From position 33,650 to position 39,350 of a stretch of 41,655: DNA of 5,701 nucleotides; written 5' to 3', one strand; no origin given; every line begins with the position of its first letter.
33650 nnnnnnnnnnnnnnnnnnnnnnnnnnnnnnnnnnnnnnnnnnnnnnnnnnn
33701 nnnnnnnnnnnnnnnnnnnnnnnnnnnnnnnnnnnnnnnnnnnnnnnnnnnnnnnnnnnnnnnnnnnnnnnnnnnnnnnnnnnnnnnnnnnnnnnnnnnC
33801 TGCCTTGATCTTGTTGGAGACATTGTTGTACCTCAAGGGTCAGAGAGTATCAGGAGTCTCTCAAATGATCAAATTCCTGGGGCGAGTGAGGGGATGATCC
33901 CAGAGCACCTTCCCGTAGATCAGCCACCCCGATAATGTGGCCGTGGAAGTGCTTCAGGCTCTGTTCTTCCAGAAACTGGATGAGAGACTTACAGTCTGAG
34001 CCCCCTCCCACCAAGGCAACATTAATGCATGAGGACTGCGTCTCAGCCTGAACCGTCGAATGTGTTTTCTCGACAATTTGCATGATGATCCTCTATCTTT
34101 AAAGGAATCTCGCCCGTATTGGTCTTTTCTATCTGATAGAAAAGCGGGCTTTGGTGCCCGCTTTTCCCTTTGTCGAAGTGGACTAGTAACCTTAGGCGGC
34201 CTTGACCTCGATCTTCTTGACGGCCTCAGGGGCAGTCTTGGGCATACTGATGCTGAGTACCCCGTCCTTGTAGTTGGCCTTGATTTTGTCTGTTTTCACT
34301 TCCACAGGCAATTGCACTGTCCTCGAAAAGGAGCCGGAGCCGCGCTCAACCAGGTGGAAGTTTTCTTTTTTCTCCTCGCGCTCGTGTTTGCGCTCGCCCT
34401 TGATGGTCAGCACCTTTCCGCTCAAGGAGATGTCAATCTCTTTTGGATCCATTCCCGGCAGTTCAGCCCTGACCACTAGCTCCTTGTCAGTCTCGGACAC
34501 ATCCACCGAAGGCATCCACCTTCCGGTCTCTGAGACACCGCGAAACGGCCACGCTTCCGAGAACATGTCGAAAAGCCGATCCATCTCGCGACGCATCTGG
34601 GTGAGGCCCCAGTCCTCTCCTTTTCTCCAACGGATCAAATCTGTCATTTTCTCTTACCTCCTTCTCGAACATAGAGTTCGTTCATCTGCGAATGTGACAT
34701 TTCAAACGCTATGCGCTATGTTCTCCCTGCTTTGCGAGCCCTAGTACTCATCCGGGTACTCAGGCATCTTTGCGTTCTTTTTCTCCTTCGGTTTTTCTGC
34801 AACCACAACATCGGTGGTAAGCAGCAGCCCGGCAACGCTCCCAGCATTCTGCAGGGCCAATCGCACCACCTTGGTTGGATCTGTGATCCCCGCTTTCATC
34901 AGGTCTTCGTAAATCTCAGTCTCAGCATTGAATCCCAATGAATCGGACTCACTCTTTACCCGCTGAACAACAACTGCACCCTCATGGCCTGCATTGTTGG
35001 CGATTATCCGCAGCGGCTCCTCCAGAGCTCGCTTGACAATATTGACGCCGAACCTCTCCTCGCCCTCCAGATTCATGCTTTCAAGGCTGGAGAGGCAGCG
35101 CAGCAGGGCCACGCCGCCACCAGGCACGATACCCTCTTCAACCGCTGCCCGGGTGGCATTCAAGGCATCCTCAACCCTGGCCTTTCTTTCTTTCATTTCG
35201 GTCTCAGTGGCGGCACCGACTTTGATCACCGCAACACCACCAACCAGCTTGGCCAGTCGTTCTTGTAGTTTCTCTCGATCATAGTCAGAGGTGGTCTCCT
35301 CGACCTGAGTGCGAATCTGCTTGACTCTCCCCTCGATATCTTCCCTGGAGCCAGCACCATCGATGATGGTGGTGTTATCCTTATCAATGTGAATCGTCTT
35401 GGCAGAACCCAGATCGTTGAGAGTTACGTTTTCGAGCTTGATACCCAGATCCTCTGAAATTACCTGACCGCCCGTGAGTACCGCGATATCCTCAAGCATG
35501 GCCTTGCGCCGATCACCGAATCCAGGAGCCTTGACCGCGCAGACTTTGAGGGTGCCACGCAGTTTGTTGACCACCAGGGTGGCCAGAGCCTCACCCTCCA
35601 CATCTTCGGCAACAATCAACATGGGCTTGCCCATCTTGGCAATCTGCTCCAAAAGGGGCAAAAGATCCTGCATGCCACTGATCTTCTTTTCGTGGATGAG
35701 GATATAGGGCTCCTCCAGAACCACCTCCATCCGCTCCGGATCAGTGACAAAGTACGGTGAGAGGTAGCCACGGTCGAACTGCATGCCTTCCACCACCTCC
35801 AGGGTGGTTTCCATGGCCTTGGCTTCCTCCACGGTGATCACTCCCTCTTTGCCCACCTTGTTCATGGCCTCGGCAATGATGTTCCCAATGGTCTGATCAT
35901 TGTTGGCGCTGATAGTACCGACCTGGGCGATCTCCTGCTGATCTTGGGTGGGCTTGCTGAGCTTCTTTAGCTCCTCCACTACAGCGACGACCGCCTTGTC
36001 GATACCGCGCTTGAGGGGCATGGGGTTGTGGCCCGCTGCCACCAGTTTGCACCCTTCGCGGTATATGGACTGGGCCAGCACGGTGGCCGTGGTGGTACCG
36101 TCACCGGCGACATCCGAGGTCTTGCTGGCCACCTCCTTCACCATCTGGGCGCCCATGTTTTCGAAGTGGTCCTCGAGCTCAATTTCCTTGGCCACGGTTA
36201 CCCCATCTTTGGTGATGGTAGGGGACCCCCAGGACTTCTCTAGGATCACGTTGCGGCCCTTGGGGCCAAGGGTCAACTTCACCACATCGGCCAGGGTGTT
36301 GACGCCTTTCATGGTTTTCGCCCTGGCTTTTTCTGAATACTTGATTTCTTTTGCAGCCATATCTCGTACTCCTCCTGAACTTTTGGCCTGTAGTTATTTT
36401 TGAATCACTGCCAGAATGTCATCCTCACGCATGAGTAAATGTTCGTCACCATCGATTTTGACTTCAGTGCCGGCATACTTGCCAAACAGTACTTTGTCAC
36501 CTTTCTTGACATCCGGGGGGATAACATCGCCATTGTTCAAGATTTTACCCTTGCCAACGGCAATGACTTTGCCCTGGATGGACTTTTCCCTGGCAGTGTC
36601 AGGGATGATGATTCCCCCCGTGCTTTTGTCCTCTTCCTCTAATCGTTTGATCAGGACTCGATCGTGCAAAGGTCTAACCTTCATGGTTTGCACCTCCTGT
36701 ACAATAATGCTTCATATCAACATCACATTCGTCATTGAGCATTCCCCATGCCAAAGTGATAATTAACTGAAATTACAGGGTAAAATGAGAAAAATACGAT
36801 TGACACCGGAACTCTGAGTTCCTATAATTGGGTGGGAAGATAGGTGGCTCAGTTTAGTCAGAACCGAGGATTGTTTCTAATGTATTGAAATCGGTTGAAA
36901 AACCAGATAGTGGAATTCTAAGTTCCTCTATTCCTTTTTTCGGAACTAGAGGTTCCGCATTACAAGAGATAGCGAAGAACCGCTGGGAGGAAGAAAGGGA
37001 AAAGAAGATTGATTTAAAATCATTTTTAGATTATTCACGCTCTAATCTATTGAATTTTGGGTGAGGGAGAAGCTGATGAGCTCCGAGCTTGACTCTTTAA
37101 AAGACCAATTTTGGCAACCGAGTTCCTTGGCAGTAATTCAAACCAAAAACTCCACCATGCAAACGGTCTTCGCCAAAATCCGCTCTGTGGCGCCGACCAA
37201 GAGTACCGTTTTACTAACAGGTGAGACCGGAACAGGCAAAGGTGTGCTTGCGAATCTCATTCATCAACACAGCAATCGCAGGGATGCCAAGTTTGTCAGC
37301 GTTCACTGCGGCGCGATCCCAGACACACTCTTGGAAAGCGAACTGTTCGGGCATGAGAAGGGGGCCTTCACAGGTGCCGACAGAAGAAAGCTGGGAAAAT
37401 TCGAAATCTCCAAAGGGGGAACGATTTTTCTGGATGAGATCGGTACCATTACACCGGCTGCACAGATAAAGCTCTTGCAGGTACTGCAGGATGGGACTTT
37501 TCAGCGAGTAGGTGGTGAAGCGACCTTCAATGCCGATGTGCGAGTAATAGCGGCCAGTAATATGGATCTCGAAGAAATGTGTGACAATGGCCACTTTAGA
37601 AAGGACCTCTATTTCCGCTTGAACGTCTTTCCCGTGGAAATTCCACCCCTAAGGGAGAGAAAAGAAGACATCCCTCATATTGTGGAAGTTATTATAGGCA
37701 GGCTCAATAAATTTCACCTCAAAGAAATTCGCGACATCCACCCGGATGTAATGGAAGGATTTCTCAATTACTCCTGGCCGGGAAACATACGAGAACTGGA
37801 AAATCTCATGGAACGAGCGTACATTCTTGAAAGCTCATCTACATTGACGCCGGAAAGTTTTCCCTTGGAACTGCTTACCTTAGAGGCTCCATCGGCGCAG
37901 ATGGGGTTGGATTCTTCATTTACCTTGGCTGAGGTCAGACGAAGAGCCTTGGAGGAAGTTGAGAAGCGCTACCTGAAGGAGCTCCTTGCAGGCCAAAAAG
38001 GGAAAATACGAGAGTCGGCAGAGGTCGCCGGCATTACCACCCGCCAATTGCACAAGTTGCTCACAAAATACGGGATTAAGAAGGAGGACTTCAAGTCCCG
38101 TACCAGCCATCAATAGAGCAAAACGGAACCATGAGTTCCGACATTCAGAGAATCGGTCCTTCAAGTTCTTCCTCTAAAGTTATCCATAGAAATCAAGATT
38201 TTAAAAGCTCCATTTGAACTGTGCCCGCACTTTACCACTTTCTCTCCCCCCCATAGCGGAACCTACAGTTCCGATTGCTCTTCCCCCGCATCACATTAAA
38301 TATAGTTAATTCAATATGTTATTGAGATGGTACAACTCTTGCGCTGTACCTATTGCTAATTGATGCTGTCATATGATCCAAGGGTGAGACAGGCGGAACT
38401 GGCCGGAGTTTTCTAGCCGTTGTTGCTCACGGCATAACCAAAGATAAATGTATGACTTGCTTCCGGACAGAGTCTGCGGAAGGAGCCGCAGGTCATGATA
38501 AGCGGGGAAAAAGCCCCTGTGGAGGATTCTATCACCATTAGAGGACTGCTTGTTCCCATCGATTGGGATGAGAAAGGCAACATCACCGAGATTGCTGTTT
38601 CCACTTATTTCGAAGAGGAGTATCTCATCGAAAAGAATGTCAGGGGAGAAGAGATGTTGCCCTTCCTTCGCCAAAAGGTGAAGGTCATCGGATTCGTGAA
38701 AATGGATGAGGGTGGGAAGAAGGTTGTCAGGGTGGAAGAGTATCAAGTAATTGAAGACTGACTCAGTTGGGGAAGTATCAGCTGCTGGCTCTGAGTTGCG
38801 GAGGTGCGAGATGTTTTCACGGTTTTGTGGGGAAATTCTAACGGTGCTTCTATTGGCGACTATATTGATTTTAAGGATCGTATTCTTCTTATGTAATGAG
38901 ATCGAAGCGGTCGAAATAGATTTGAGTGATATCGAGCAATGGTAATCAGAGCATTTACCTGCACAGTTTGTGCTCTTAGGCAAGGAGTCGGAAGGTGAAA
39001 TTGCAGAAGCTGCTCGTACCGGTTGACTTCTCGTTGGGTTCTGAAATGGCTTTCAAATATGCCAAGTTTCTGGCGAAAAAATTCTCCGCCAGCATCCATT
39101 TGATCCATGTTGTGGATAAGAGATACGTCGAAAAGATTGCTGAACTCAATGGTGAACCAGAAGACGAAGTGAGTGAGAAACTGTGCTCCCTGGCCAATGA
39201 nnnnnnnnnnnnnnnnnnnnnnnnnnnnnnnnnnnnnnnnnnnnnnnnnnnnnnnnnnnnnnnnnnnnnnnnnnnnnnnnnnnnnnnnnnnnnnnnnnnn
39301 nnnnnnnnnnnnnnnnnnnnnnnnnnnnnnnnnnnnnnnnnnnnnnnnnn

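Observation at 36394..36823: groES-groEL(-hsp20) appears to be driven by a sigma-54 promoter rather than CIRCE/HrcA or a sigma-32-type promoter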

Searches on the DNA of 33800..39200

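Call 84: search_rna_families(source=window, start=33800, end=39200, threshold=evalue, max_evalue=1)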
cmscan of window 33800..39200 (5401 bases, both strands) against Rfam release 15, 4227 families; matches with E-value up to 1: 2.
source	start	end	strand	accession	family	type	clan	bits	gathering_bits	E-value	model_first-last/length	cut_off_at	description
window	34414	34468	-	RF01962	RMST_1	Gene; lncRNA;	-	18.4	40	0.65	1-61/61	no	Rhabdomyosarcoma 2 associated transcript conserved region 1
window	33976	34053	+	RF01310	sR7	Gene; snRNA; snoRNA; CD-box;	-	18.4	37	0.81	1-57/57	no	Small nucleolar RNA sR7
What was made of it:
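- Tried and rejected: Rfam scan of 33800-39200 for RNA thermometers or leaders (call 84): only chance-level matches.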

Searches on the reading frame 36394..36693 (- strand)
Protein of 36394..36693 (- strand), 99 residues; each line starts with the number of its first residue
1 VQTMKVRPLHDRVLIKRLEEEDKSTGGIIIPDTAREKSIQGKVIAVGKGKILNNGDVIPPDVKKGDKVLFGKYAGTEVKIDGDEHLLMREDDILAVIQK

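Call 10: search_protein_families(library=pfam, proteins=[window:36394-36693:-])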
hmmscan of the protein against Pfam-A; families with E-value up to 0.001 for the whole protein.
window:36394-36693:- (99 aa): 1 family
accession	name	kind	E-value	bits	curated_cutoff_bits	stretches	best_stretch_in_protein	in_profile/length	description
PF00166.26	Cpn10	-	1e-37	128.5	21.1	1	5-97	1-93/93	Chaperonin 10 Kd subunit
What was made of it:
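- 36394..36684 (-): groES (96 aa). Pfam Cpn10, E = 1e-37 (call 10).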
